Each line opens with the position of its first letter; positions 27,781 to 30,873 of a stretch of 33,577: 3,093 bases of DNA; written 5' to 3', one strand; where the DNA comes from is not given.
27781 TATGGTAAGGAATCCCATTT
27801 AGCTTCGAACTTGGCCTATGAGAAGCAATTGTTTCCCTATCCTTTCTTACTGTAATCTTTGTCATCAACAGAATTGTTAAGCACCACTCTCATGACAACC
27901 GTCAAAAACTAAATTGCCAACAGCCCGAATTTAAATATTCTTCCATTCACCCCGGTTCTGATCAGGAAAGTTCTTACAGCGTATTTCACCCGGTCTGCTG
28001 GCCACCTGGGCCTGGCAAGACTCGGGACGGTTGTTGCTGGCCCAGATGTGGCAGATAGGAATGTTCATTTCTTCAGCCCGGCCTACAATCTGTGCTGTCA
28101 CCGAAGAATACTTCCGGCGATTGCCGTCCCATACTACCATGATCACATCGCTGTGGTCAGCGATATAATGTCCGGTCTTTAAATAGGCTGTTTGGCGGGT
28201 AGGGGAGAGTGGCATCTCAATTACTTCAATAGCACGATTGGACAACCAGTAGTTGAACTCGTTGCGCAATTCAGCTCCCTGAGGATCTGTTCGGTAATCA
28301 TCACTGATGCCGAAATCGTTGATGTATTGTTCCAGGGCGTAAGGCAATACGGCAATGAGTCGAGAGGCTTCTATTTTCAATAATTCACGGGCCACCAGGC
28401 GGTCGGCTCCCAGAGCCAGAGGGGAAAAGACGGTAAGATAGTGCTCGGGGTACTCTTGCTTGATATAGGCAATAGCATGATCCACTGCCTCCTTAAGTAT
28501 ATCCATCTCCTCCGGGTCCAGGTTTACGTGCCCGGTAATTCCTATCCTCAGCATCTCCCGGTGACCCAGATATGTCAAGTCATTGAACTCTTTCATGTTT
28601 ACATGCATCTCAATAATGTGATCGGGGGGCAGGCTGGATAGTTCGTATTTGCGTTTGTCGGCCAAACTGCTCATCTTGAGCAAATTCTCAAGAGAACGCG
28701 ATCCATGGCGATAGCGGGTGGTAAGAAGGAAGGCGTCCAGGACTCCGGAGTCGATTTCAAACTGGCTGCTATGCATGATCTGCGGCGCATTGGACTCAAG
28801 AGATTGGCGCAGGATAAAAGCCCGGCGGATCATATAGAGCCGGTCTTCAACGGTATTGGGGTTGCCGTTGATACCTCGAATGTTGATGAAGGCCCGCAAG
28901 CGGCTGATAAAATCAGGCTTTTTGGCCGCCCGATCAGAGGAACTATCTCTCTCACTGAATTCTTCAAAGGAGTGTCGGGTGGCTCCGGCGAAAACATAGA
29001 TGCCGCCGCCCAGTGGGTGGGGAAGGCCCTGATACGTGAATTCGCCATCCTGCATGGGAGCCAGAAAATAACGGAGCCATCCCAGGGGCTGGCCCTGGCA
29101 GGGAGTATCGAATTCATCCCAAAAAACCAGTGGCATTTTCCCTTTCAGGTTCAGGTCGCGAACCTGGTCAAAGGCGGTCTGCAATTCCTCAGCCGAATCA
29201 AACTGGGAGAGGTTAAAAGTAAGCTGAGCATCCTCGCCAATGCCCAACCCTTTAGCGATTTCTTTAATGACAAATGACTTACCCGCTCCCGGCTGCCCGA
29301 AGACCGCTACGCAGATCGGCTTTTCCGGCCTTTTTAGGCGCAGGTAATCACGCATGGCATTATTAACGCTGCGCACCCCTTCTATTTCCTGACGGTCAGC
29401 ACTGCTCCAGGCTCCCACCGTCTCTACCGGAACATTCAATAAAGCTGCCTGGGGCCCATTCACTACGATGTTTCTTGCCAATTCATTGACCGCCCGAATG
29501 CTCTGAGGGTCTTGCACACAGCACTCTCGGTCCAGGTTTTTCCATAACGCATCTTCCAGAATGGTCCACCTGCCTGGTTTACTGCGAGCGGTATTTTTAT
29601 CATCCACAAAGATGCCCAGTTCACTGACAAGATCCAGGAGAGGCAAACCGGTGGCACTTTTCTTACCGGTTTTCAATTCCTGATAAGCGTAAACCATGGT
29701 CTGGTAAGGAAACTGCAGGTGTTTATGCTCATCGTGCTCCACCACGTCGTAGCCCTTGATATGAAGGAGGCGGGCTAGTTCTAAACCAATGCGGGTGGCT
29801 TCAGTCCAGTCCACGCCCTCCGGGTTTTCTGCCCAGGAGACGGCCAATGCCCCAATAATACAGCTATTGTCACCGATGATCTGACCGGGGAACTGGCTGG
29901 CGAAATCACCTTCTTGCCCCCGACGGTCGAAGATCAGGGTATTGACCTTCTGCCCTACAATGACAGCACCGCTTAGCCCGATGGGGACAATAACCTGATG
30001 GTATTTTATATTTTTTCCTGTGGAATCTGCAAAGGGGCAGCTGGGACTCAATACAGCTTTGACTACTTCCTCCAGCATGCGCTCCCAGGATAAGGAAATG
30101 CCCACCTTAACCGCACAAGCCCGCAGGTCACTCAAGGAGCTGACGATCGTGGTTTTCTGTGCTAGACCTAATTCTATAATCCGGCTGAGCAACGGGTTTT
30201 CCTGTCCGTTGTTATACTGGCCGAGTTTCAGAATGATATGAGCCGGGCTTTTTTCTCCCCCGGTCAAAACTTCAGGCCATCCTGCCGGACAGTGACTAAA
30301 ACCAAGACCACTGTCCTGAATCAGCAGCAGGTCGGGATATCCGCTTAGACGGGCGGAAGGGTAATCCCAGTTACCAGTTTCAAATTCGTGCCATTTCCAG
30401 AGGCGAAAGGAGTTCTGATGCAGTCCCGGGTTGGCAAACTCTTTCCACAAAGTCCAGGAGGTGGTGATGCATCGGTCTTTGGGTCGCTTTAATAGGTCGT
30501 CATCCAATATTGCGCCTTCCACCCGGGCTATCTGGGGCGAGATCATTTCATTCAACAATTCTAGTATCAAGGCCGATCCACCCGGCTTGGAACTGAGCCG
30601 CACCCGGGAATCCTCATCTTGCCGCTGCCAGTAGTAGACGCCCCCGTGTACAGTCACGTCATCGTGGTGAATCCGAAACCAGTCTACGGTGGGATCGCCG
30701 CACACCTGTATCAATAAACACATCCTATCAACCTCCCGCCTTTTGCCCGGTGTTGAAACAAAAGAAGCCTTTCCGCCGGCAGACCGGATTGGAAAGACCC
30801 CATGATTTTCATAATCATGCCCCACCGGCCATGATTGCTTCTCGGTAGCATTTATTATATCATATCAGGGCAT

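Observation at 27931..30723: Stand-alone 930-aa gene combining an unknown N-terminal half, an AAA+-like ATPase and a C-terminal SLOG/DprA-like nucleotide-sensor domain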

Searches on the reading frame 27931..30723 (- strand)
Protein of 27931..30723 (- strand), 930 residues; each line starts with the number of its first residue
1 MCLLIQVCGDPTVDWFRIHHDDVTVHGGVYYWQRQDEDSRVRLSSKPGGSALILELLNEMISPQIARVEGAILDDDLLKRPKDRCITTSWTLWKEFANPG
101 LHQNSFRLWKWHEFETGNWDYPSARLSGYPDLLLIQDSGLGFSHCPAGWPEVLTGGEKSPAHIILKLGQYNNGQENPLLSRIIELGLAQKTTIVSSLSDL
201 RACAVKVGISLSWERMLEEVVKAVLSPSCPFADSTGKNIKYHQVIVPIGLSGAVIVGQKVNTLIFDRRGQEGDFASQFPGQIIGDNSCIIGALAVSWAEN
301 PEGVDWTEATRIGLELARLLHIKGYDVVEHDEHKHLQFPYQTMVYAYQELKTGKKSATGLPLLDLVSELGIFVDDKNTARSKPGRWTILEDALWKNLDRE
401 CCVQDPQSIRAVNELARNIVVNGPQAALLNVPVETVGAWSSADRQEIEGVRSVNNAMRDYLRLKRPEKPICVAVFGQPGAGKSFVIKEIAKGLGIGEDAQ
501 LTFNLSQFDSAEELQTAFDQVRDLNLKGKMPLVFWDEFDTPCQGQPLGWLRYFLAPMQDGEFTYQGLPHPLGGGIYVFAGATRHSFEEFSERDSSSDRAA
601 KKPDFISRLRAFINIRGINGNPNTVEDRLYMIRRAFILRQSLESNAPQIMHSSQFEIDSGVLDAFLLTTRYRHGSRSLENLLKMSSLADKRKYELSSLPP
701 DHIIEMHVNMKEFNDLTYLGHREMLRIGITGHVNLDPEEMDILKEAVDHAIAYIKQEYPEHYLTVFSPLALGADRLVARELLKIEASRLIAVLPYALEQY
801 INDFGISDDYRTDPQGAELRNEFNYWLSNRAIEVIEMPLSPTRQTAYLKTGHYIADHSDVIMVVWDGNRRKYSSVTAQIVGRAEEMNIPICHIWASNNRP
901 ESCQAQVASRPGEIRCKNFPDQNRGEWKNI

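Call 3: search_protein_families(library=pfam, proteins=[window:27931-30723:-], max_evalue=1)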
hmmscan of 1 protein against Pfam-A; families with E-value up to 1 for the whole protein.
window:27931-30723:- (930 aa): 10 families
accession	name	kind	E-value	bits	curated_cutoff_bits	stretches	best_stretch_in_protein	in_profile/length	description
PF06309.17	Torsin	-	0.00038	21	27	1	452-491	36-75/127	Torsin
PF00004.35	AAA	-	0.00039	21.3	21.2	1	474-542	3-70/131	ATPase family associated with various cellular activities (AAA)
PF13401.12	AAA_22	-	0.0019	18.9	27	1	471-517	7-53/130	AAA domain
PF25199.1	nSTAND_NTPase5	-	0.0046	17.2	34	1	439-539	11-106/145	Novel STAND NTPase 5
PF06414.18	Zeta_toxin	-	0.011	15.6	22.3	1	463-493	10-40/199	Zeta toxin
PF12775.13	AAA_7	-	0.018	15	25.8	1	470-520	34-84/181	P-loop containing dynein motor region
PF10139.14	Virul_Fac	-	0.053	12.2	28.1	1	457-491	30-65/878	Putative bacterial virulence factor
PF13191.12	AAA_16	-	0.054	14.4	32.6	1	459-493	14-48/167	AAA ATPase domain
PF02367.23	TsaE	-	0.095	13.1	26.6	1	469-505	21-58/128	Threonylcarbamoyl adenosine biosynthesis protein TsaE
PF13207.12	AAA_17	-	0.23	12.2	27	1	475-495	1-21/136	AAA domain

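Call 4: search_protein_families(library=padloc, proteins=[window:27931-30723:-], max_evalue=1)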
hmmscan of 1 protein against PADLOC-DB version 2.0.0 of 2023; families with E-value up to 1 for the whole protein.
window:27931-30723:- (930 aa): 2 families
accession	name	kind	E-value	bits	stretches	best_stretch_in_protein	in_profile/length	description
PDLC02209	QatA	-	0.0091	12.6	1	464-514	28-79/646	-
PDLC00269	PtuA1|PtuA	-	0.055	10.7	1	444-496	5-59/446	AAA ATPase domain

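Call 5: search_protein_families(library=ncbifam, proteins=[window:27931-30723:-], max_evalue=1)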
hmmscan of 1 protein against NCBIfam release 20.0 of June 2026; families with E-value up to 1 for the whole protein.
window:27931-30723:- (930 aa): 3 families
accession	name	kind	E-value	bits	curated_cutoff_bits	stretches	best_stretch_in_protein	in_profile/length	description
NF041923.1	QatA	equivalog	0.032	12.9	600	1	464-517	28-82/628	Qat anti-phage system ATPase QatA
NF008994.0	PRK12337.1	equivalog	0.12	10.8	603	1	463-496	256-289/492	2-phosphoglycerate kinase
NF047822.1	ChporEntbacChiP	equivalog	0.13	10.9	750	1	21-39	31-49/460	chitoporin ChiP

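Call 6: find_homologous_proteins(query=window:27931-30723:-, max_evalue=0.001)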
Query window:27931-30723:- (930 aa): 183 proteins with E <= 0.001 among 8000 candidates; the best 120 are listed.
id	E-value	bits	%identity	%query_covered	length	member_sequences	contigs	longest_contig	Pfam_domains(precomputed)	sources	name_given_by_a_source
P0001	0.0e+0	2176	100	100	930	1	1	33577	-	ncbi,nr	ncbi:MAG TPA: hypothetical protein VN426_12080 [Syntrophomonadaceae bacterium]|nr:hypothetical prote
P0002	0.0e+0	1837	84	100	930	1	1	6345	-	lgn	-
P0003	0.0e+0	1580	72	100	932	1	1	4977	PF00004.36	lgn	-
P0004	0.0e+0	1579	73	100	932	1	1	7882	-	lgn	-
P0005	0.0e+0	1567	72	100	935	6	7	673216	-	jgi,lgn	jgi:hypothetical protein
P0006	0.0e+0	1551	71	100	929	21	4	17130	-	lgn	-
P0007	0.0e+0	1549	71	100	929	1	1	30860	-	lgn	-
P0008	0.0e+0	1530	71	100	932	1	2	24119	-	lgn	-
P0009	0.0e+0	1508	70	100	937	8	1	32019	-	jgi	jgi:hypothetical protein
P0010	0.0e+0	1505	69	100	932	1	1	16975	-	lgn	-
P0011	0.0e+0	1498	69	100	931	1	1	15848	PF00004.36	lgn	-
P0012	0.0e+0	1498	69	100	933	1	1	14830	-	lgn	-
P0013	0.0e+0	1463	70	98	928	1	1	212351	PF00004.36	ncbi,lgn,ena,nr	ncbi:MAG: hypothetical protein CVU90_04490 [Firmicutes bacterium HGW-Firmicutes-15]|nr:MAG: hypothet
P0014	0.0e+0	1463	67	100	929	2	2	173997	PF00004.36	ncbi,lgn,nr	ncbi:MAG: AAA family ATPase [Syntrophomonadaceae bacterium]|nr:AAA family ATPase [Syntrophomonadacea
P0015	0.0e+0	1462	68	100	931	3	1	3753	-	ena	-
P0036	0.0e+0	1386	64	100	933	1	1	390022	-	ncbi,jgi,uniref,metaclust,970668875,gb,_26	ncbi:hypothetical protein ASZ90_017243 [hydrocarbon metagenome]|uniref:AAA+ ATPase domain-containing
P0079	0.0e+0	1227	58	100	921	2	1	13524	-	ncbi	ncbi:MAG: ATP-binding protein [Chitinophagales bacterium]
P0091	0.0e+0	1083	53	100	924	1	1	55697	-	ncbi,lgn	ncbi:MAG: AAA family ATPase [Acidobacteriota bacterium]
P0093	0.0e+0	1070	53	98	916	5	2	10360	PF25199.2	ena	-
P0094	0.0e+0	1056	53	99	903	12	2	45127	PF25199.2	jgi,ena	-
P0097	0.0e+0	1050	52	98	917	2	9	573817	PF00004.36,PF25199.2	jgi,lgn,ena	jgi:hypothetical protein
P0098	0.0e+0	1048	52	99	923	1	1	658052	PF00004.36,PF25199.2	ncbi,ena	-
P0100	0.0e+0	1046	52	98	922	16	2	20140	PF25199.2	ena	-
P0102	0.0e+0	1046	52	98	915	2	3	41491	PF25199.2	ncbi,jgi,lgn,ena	ncbi:MAG TPA: ATP-binding protein [Terriglobales bacterium]|jgi:hypothetical protein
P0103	0.0e+0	1045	53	98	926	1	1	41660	PF25199.2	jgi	jgi:hypothetical protein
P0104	0.0e+0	1043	52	98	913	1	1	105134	PF25199.2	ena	-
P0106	0.0e+0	1042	50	98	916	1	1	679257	PF00004.36,PF13401.13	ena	-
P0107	0.0e+0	1040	52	98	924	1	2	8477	PF00004.36,PF25199.2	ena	-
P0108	0.0e+0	1038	52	98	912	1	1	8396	PF25199.2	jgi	jgi:hypothetical protein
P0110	0.0e+0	1038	52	98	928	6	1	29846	PF25199.2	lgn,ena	-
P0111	0.0e+0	1037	52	98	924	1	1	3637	PF25199.2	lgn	-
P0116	0.0e+0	1024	51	98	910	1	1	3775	PF25199.2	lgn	-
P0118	0.0e+0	1017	53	96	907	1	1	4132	PF25199.2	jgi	jgi:hypothetical protein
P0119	0.0e+0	1015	50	100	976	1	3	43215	PF25199.2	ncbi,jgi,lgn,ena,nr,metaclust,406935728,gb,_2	ncbi:MAG: hypothetical protein ACD_47C00058G0002 [uncultured bacterium]|nr:MAG: hypothetical protein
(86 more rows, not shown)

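Call 7: search_solved_structures(query=window:27931-30723:-, max_evalue=1, show_alignments=3)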
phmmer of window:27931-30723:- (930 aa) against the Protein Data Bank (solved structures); distinct sequences matched with E-value up to 1: 6.
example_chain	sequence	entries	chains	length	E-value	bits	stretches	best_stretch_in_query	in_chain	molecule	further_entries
6oif_A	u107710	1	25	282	0.31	12.3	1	453-494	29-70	Torsin-1A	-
5j1t_A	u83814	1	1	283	0.35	12.2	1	453-494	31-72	Torsin-1A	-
5j1s_A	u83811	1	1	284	0.35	12.2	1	453-494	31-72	Torsin-1A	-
4w5w_A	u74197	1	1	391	0.49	11.7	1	456-544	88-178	Ribulose bisphosphate carboxylase/oxygenase activase, chloroplastic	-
8xon_S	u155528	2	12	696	0.76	11.1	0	446-514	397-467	NDP-hexose 4-ketoreductase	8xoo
9n2s_B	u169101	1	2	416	0.86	10.9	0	449-497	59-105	Interferon inducible GTPase 1C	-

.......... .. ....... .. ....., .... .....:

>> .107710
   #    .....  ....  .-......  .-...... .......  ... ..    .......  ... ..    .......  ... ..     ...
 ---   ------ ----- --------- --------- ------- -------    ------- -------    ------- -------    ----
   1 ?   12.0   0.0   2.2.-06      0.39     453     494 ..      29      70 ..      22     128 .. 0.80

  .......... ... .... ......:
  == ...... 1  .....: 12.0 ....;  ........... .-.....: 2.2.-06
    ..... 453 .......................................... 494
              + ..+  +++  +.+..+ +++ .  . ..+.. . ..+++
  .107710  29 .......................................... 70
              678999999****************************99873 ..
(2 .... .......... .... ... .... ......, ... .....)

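Call 21: find_encoding_contigs(protein=P0005, flank=8000, max_places=2)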
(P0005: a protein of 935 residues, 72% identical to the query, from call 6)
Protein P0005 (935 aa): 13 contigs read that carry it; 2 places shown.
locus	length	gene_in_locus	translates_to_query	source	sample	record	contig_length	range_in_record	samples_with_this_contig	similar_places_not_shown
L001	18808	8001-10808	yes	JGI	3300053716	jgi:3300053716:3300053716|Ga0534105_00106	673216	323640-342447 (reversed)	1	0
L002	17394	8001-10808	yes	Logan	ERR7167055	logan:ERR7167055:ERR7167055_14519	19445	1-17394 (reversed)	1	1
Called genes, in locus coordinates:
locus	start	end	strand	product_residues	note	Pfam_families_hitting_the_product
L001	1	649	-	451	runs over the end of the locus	PF13518:HTH_28 (weak), PF13551:HTH_29 (weak), PF00665:rve, PF13683:rve_3 (weak), PF09299:Mu-transpos_C (weak)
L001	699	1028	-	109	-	PF20020:DUF6431 (faint)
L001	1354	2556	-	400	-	PF13188:PAS_8 (faint), PF00989:PAS, PF08448:PAS_4, PF13426:PAS_9 (weak), PF08447:PAS_3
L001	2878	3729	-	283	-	PF12849:PBP_like_2, PF13531:SBP_bac_11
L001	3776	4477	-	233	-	PF00005:ABC_tran, PF13304:AAA_21 (faint)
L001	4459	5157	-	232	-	PF00528:BPD_transp_1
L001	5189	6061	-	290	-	PF12849:PBP_like_2, PF13531:SBP_bac_11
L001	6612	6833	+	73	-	-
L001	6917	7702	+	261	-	PF00696:AA_kinase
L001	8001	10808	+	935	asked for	-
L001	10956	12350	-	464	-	PF01336:tRNA_anti-codon, PF00152:tRNA-synt_2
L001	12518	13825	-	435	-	PF04055:Radical_SAM, PF12544:LAM_C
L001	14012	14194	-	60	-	-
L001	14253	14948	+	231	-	PF00072:Response_reg, PF00486:Trans_reg_C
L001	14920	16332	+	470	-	PF00672:HAMP, PF00512:HisKA, PF02518:HATPase_c, PF13581:HATPase_c_2 (weak)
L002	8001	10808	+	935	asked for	-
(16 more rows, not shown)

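Call 22: find_encoding_contigs(protein=P0098, flank=8000, max_places=2)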
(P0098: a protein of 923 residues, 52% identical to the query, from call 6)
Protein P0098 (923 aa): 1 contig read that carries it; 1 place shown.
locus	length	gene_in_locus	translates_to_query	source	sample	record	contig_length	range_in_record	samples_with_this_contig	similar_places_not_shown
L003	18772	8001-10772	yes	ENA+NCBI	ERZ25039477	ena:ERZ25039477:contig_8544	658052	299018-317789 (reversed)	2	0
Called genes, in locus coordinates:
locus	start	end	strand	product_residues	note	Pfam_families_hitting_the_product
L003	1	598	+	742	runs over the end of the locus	PF01582:TIR (faint), PF13676:TIR_2, PF13576:Pentapeptide_3 (faint), PF13599:Pentapeptide_4 (weak), PF00805:Pentapeptide (weak)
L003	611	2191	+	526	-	-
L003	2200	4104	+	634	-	PF00805:Pentapeptide, PF13599:Pentapeptide_4, PF00805:Pentapeptide, PF13576:Pentapeptide_3 (weak)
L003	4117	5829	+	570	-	-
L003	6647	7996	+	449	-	PF13676:TIR_2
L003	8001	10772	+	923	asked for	PF25199:nSTAND_NTPase5 (weak), PF00004:AAA (weak)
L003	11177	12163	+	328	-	PF20703:nSTAND1 (weak), PF13191:AAA_16, PF05729:NACHT (weak), PF13401:AAA_22 (weak)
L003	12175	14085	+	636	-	PF13424:TPR_12 (weak), PF17874:TPR_MalT, PF12862:ANAPC5 (faint), PF13424:TPR_12, PF17874:TPR_MalT, PF13181:TPR_8 (faint)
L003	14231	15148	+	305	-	PF12760:Zn_ribbon_IS1595, PF12762:DDE_Tnp_IS1595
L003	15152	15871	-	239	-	-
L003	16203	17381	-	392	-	PF14294:DUF4372, PF01609:DDE_Tnp_1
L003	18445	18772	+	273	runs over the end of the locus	PF12697:Abhydrolase_6 (faint), PF12146:Hydrolase_4 (weak), PF00561:Abhydrolase_1 (weak)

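Call 23: find_encoding_contigs(protein=P0106, flank=8000, max_places=2)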
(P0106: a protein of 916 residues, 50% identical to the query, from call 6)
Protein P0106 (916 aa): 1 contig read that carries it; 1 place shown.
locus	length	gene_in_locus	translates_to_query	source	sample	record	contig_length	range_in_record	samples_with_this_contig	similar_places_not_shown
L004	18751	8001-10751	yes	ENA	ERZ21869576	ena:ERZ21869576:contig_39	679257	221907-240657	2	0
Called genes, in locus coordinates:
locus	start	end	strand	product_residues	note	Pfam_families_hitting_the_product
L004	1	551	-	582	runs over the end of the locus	PF02743:dCache_1, PF00672:HAMP, PF06580:His_kinase, PF02518:HATPase_c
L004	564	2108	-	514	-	PF01547:SBP_bac_1, PF13416:SBP_bac_8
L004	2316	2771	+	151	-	-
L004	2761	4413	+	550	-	PF00069:Pkinase, PF01636:APH (faint), PF07714:PK_Tyr_Ser-Thr, PF12799:LRR_4 (weak)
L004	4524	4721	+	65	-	-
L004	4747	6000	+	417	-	PF13306:LRR_5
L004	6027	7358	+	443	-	-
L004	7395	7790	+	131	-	-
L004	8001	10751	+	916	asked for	PF13401:AAA_22 (faint), PF00004:AAA (faint)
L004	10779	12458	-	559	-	-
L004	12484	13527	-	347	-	PF00534:Glycos_transf_1, PF13692:Glyco_trans_1_4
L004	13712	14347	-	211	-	PF26969:DUF8305 (faint)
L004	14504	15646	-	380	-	PF00534:Glycos_transf_1 (weak), PF13692:Glyco_trans_1_4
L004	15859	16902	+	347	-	PF00877:NLPC_P60 (weak), PF01471:PG_binding_1, PF09374:PG_binding_3 (faint), PF01471:PG_binding_1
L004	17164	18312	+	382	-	PF04230:PS_pyruv_trans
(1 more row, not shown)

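Call 28: find_encoding_contigs(protein=P0036, flank=8000, max_places=1)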
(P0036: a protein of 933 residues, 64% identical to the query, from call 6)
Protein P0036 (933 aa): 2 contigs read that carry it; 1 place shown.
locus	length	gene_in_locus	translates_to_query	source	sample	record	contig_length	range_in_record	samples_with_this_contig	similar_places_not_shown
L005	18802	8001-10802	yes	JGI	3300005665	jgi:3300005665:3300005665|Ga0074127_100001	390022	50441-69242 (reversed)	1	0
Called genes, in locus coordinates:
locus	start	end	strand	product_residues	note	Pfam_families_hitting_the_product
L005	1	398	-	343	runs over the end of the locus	PF20903:SPL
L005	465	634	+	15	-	-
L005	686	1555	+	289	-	PF00890:FAD_binding_2 (faint), PF01134:GIDA (faint), PF03486:HI0933_like (faint), PF07992:Pyr_redox_2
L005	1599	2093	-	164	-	-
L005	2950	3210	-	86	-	-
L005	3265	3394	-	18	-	-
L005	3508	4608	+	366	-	PF09712:PHA_synth_III_E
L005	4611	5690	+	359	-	PF07167:PhaC_N, PF00561:Abhydrolase_1, PF11339:DUF3141, PF12146:Hydrolase_4 (faint), PF01738:DLH (faint), PF06850:PHB_depo_C (weak)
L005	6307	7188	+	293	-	PF02567:PhzC-PhzF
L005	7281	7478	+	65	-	-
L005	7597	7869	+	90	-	-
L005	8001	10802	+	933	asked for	-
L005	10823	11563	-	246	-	PF27246:MJ1433_N, PF27232:MJ1433_C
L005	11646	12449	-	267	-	PF02675:AdoMet_dc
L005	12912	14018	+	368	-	PF00724:Oxidored_FMN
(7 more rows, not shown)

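Call 29: find_encoding_contigs(protein=P0091, flank=8000, max_places=1)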
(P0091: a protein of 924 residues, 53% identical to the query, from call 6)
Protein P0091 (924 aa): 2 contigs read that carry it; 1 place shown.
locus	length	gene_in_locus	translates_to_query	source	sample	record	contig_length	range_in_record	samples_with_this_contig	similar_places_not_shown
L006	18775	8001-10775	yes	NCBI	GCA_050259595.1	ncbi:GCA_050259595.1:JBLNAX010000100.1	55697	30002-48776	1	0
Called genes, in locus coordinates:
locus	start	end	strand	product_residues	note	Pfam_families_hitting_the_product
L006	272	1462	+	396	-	PF22694:CtpB_N-like (faint), PF00595:PDZ, PF13180:PDZ_2, PF17820:PDZ_6, PF03572:Peptidase_S41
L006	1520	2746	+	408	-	PF00595:PDZ (weak), PF13180:PDZ_2, PF17820:PDZ_6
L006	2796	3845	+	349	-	-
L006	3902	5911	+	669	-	PF00270:DEAD (weak), PF04851:ResIII, PF17757:UvrB_inter, PF27431:UvrB_3rd, PF00271:Helicase_C, PF12344:UvrB, PF02151:UVR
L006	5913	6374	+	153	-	-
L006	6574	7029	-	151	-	PF06445:GyrI-like, PF14526:Cass2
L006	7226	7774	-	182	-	-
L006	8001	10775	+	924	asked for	-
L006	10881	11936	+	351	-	PF13676:TIR_2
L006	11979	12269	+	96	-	PF02026:RyR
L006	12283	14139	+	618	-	-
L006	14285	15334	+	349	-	PF01370:Epimerase, PF04321:RmlD_sub_bind (weak), PF16363:GDP_Man_Dehyd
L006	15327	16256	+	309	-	PF01370:Epimerase, PF02719:Polysacc_synt_2 (faint), PF04321:RmlD_sub_bind (weak), PF16363:GDP_Man_Dehyd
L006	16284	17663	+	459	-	PF02878:PGM_PMM_I, PF02879:PGM_PMM_II, PF02880:PGM_PMM_III, PF00408:PGM_PMM_IV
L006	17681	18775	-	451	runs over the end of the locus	PF07602:DUF1565 (weak), PF22842:Pel9A-like_beta_helix, PF13229:Beta_helix, PF17161:DUF5123 (weak)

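Call 32: find_encoding_contigs(protein=P0079, flank=8000, max_places=1)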
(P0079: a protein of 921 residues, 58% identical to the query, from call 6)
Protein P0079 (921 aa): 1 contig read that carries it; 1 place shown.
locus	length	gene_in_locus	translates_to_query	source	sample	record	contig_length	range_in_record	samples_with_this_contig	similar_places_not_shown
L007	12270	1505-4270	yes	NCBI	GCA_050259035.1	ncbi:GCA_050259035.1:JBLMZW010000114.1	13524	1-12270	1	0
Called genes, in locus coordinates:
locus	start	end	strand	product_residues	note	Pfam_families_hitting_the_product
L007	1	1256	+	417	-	PF00999:Na_H_Exchanger, PF02254:TrkA_N, PF02080:TrkA_C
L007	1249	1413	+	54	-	PF13717:Zn_ribbon_4 (faint), PF26040:Zn_ribbon_CLPX_N (faint)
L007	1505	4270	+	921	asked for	-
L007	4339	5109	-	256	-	PF00877:NLPC_P60 (weak)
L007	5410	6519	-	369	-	PF07833:Cu_amine_oxidN1, PF06889:DUF1266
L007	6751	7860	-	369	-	PF07833:Cu_amine_oxidN1, PF06889:DUF1266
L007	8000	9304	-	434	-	PF02550:AcetylCoA_hydro, PF13336:AcetylCoA_hyd_C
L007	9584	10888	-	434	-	PF02550:AcetylCoA_hydro, PF13336:AcetylCoA_hyd_C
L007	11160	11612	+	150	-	-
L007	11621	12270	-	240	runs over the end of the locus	PF13489:Methyltransf_23, PF01209:Ubie_methyltran (weak), PF13649:Methyltransf_25, PF13847:Methyltransf_31, PF08241:Methyltransf_11, PF08242:Methyltransf_12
